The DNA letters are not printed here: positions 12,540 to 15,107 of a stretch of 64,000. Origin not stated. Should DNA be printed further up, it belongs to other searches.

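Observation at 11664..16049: CbbQ/NorQ-type AAA+ ATPase paired with an unusually large (1111 aa) VWA protein, without RuBisCO or NO reductase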

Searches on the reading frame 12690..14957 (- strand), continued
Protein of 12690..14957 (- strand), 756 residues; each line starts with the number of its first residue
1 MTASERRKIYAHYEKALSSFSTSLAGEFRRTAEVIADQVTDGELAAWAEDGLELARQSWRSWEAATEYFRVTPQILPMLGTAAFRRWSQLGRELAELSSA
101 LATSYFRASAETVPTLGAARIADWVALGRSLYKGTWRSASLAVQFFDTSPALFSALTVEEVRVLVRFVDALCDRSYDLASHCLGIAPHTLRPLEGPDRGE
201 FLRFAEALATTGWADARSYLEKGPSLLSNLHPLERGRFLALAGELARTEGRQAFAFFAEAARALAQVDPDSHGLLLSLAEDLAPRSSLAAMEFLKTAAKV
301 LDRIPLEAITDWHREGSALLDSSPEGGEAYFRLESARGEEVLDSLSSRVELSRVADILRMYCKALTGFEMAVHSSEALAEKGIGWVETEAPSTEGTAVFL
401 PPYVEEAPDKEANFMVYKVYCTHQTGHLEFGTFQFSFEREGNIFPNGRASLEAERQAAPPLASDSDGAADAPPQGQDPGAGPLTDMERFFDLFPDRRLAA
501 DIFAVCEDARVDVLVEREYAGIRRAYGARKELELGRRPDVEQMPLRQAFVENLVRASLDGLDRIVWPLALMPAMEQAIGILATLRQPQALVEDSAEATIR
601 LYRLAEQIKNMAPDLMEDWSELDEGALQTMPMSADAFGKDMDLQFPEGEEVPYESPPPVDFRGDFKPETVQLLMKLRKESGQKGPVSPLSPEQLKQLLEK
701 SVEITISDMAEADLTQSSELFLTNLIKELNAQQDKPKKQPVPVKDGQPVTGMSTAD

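Call 84: find_homologous_proteins(query=P0358, max_evalue=0.001)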
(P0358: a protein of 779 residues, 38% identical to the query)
Query P0358 (779 aa): 156 proteins with E <= 0.001 among 8000 candidates; the best 120 are listed.
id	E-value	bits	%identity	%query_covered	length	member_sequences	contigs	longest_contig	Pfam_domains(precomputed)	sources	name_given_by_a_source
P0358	0.0e+0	1748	100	100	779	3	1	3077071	PF00092.35,PF13519.13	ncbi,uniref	ncbi:VWA domain-containing protein [Methanolobus sp. ZRKC4]|uniref:nitric oxide reductase activation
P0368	0.0e+0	1533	87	97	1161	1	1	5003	-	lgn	-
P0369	0.0e+0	1519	86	97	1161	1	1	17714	-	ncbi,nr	ncbi:MAG: hypothetical protein SCH66_09880 [Methanolobus sp.]|nr:hypothetical protein [Methanolobus 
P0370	0.0e+0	1456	84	97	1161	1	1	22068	-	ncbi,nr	ncbi:MAG: hypothetical protein JW705_08520 [Methanosarcinaceae archaeon]|nr:hypothetical protein [Me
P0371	0.0e+0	1453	82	97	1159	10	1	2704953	-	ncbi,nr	ncbi:nitric oxide reductase activation protein NorD [Methanolobus zinderi]|nr:hypothetical protein [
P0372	0.0e+0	1452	82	100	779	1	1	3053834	PF00092.35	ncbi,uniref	ncbi:VWA domain-containing protein [Methanolobus sp. ZRKC5]|uniref:nitric oxide reductase activation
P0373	0.0e+0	1446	82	100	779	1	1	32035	PF00092.35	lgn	-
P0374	0.0e+0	1422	80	100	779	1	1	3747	PF00092.35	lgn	-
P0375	0.0e+0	1421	80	100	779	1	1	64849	PF00092.35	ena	-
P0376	0.0e+0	1419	80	99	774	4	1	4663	-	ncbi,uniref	ncbi:nitric oxide reductase activation protein NorD [Methanomethylovorans sp.]|uniref:nitric oxide r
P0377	0.0e+0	1410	80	100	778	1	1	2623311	-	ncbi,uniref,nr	ncbi:hypothetical protein RE476_03175 [Methanolobus mangrovi]|uniref:VWFA domain-containing protein 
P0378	0.0e+0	1407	79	100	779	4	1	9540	-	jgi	jgi:Nitric oxide reductase activation protein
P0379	0.0e+0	1407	79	100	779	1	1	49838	-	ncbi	-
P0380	0.0e+0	1406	79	100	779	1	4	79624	-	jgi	jgi:hypothetical protein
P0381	0.0e+0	1399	75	100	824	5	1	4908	-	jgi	jgi:hypothetical protein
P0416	0.0e+0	1204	66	97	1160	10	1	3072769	PF00092.35,PF13519.13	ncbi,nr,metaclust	ncbi:von Willebrand factor type A [Methanolobus psychrophilus R15]|nr:von Willebrand factor type A [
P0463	8.1e-275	932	54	97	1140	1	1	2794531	PF13519.13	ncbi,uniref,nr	ncbi:nitric oxide reductase activation protein NorD [Methanolobus sediminis]|uniref:Nitric oxide red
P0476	2.4e-236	805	48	97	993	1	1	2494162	PF00092.35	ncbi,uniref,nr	ncbi:VWA domain-containing protein [Methanococcoides orientis]|uniref:nitric oxide reductase activat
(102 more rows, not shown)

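Call 86: find_encoding_contigs(protein=P0416, flank=8000, max_places=2)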
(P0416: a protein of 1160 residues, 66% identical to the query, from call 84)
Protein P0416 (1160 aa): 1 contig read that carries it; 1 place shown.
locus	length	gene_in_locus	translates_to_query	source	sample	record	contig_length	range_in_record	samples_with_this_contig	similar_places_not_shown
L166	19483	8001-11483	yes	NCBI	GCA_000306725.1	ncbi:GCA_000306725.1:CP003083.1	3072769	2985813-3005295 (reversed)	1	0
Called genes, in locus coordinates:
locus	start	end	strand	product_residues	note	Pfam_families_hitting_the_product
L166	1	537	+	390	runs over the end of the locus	PF04326:SLFN_AlbA_2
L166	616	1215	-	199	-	PF27849:MAST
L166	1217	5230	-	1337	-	PF23957:DUF7286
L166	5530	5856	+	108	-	PF07883:Cupin_2 (weak)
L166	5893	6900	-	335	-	-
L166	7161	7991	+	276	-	PF07728:AAA_5, PF08406:CbbQ_C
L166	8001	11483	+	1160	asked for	PF00092:VWA (weak), PF13519:VWA_2 (weak)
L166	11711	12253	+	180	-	PF01862:PvlArgDC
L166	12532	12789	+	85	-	-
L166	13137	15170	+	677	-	PF00999:Na_H_Exchanger, PF00582:Usp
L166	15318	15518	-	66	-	PF13340:DUF4096 (weak)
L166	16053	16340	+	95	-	PF08818:DUF1801 (faint)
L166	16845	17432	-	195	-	PF13527:Acetyltransf_9 (weak), PF00583:Acetyltransf_1, PF13673:Acetyltransf_10 (weak), PF13508:Acetyltransf_7, PF08445:FR47 (weak)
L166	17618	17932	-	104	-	-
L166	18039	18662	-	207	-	PF01128:IspD, PF12804:NTP_transf_3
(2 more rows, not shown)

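Call 87: find_encoding_contigs(protein=P0377, flank=8000, max_places=2)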
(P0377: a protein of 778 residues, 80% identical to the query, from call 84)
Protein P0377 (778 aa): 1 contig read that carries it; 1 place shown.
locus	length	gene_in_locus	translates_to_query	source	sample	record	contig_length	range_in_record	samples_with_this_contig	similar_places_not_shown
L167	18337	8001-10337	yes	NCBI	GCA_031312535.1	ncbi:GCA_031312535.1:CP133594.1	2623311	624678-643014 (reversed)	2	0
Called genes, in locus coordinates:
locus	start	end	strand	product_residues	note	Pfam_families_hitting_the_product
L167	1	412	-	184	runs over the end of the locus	PF01381:HTH_3 (weak), PF12844:HTH_19 (weak), PF13560:HTH_31 (weak), PF07883:Cupin_2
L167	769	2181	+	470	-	PF01940:DUF92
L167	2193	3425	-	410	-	PF00390:malic, PF00208:ELFV_dehydrog (faint), PF03949:Malic_M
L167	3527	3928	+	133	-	PF14464:Prok-JAB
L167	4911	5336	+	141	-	PF14539:DUF4442, PF03061:4HBT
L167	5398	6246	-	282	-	PF09872:DUF2099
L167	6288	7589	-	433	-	PF00501:AMP-binding, PF14535:AMP-binding_C_2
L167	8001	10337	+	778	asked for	-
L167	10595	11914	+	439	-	PF01433:Peptidase_M1 (weak)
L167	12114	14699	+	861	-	PF00989:PAS, PF13426:PAS_9, PF00989:PAS, PF13426:PAS_9, PF08448:PAS_4, PF13426:PAS_9, PF13426:PAS_9, PF02518:HATPase_c, +6 more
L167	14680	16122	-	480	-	PF00989:PAS, PF08448:PAS_4 (weak), PF13426:PAS_9, PF00512:HisKA, PF02518:HATPase_c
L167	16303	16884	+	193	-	PF05231:MASE1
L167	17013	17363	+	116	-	-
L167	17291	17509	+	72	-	PF02518:HATPase_c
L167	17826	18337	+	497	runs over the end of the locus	PF00989:PAS, PF13188:PAS_8 (faint), PF13426:PAS_9, PF00989:PAS (weak), PF08448:PAS_4 (weak), PF13426:PAS_9, PF00512:HisKA, PF02518:HATPase_c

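Call 88: find_encoding_contigs(protein=P0371, flank=6000, max_places=1)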
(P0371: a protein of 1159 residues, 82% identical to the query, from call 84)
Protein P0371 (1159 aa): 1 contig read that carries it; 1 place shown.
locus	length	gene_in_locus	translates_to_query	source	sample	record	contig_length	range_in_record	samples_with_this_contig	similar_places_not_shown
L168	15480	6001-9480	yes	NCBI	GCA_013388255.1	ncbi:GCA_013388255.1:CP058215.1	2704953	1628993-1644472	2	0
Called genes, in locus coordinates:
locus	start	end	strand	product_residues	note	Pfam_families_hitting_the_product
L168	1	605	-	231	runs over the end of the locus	PF14697:Fer4_21 (faint), PF00037:Fer4 (weak), PF12838:Fer4_7 (weak), PF13484:Fer4_16 (faint)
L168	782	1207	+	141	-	PF00254:FKBP_C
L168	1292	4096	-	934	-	PF00270:DEAD, PF04851:ResIII, PF00271:Helicase_C, PF22982:WHD_HRQ1, PF09369:MZB, PF13371:TPR_9 (weak), PF00515:TPR_1 (weak), PF07719:TPR_2 (weak), +5 more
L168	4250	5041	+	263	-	PF13456:RVT_3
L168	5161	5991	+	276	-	PF07728:AAA_5, PF08406:CbbQ_C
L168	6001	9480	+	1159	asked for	-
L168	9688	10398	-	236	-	PF20973:VUPS (faint), PF02592:Vut_1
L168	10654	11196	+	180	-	PF01862:PvlArgDC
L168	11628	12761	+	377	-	PF00005:ABC_tran, PF09818:ABC_ATPase (faint), PF13304:AAA_21 (faint), PF00571:CBS (weak)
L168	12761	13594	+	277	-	PF00528:BPD_transp_1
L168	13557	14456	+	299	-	PF04069:OpuAC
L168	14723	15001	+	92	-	-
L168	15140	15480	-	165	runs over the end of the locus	PF00583:Acetyltransf_1, PF13673:Acetyltransf_10, PF13508:Acetyltransf_7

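Call 89: find_encoding_contigs(protein=P0476, flank=6000, max_places=1)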
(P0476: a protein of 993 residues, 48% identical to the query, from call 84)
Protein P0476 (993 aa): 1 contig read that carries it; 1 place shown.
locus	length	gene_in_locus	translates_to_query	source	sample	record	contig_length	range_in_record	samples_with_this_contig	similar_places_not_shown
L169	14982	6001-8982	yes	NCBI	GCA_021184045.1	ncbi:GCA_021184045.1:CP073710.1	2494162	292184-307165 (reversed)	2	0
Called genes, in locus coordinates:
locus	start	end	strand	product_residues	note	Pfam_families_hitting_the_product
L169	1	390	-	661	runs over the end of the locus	PF04312:DUF460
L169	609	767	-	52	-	-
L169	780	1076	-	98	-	-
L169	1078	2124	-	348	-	PF00892:EamA (faint)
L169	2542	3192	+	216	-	PF02607:B12-binding_2, PF02310:B12-binding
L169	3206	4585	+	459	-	PF05369:MtmB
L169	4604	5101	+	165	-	-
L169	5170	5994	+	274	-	PF07728:AAA_5, PF08406:CbbQ_C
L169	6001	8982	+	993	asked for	PF00092:VWA (weak)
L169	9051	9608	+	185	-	PF10050:DUF2284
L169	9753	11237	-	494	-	PF06253:MTTB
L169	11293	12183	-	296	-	PF09202:Rio2_N, PF01163:RIO1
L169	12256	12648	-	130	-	PF09884:DUF2111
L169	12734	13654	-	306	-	PF01266:DAO (faint), PF03486:HI0933_like (faint), PF07992:Pyr_redox_2, PF12831:FAD_oxidored (weak), PF13738:Pyr_redox_3, PF00070:Pyr_redox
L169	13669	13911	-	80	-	PF13192:Thioredoxin_3, PF00462:Glutaredoxin (weak)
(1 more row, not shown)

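Call 90: find_encoding_contigs(protein=P0463, flank=6000, max_places=1)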
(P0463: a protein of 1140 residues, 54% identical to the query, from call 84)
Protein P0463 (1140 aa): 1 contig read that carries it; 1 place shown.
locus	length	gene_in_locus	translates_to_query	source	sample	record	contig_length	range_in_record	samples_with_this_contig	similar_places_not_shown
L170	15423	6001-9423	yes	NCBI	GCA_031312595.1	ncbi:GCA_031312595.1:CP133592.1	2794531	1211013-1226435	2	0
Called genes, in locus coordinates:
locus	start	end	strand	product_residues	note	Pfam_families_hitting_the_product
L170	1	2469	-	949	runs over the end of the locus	PF00115:COX1, PF02433:FixO, PF13442:Cytochrome_CBB3 (weak), PF00034:Cytochrom_C (weak), PF13442:Cytochrome_CBB3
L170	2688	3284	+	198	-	PF18204:PGF-CTERM (weak)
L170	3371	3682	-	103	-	PF01883:FeS_assembly_P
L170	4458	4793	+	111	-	PF18204:PGF-CTERM (weak)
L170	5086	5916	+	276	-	PF07728:AAA_5, PF08406:CbbQ_C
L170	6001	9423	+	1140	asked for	PF13519:VWA_2 (faint)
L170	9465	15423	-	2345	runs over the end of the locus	PF00801:PKD, PF18911:PKD_4, PF19077:Big_13 (faint), PF07752:S-layer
